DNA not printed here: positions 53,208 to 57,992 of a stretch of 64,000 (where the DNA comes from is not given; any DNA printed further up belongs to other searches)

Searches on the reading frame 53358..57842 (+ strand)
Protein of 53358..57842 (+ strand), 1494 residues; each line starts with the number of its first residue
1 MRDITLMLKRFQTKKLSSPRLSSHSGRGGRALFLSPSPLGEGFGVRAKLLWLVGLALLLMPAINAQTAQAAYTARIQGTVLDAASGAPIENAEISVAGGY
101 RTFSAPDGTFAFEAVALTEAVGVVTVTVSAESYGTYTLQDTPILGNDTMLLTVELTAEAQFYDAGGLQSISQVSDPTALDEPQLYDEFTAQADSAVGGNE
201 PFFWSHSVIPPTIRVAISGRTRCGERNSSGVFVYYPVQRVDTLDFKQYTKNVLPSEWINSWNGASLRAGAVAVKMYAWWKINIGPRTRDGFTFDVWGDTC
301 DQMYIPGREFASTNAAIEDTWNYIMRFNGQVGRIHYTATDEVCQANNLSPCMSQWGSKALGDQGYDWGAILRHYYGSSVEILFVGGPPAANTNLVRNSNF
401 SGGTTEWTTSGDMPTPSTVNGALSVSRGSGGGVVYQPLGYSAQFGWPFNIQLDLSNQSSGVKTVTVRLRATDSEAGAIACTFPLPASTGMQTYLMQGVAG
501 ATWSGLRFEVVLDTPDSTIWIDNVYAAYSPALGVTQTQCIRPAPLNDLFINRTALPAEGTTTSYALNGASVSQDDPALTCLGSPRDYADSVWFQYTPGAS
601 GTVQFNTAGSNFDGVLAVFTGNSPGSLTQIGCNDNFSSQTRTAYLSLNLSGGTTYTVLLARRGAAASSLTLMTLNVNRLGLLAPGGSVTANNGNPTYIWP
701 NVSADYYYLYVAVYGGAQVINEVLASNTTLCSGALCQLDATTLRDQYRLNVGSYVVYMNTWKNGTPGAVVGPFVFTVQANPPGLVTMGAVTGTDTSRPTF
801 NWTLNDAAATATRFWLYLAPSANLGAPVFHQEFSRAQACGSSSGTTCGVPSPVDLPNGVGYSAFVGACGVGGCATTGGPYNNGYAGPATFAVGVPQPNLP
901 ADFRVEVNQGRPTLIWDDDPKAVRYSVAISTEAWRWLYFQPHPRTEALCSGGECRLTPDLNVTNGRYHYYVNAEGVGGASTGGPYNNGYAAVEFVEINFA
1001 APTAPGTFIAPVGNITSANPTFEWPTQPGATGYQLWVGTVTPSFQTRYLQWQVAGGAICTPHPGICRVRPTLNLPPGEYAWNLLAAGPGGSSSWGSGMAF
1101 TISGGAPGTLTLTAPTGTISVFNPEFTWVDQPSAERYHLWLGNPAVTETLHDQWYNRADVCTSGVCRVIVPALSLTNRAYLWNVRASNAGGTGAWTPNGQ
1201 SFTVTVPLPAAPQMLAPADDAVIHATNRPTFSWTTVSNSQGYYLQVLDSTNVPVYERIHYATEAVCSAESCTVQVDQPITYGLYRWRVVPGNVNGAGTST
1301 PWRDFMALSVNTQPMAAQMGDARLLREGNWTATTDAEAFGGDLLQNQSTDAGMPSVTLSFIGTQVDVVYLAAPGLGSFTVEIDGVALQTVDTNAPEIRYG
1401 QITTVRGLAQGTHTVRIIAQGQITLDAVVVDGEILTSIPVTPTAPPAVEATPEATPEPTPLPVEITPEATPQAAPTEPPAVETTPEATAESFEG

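Call 23: search_protein_families(library=pfam, proteins=[window:53358-57842:+], max_evalue=0.001)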
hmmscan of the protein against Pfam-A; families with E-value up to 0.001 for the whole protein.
window:53358-57842:+ (1494 aa): 3 families
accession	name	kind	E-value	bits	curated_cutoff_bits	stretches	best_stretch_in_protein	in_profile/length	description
PF13620.12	CarboxypepD_reg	-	6.6e-11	42.8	32.3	1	76-155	2-81/82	Carboxypeptidase regulatory-like domain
PF08486.15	SpoIID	-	1.7e-07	32.2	23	1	238-325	6-95/97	Stage II sporulation protein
PF17996.7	CE2_N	-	0.00013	22.5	27.9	1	1355-1418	21-81/108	Carbohydrate esterase 2 N-terminal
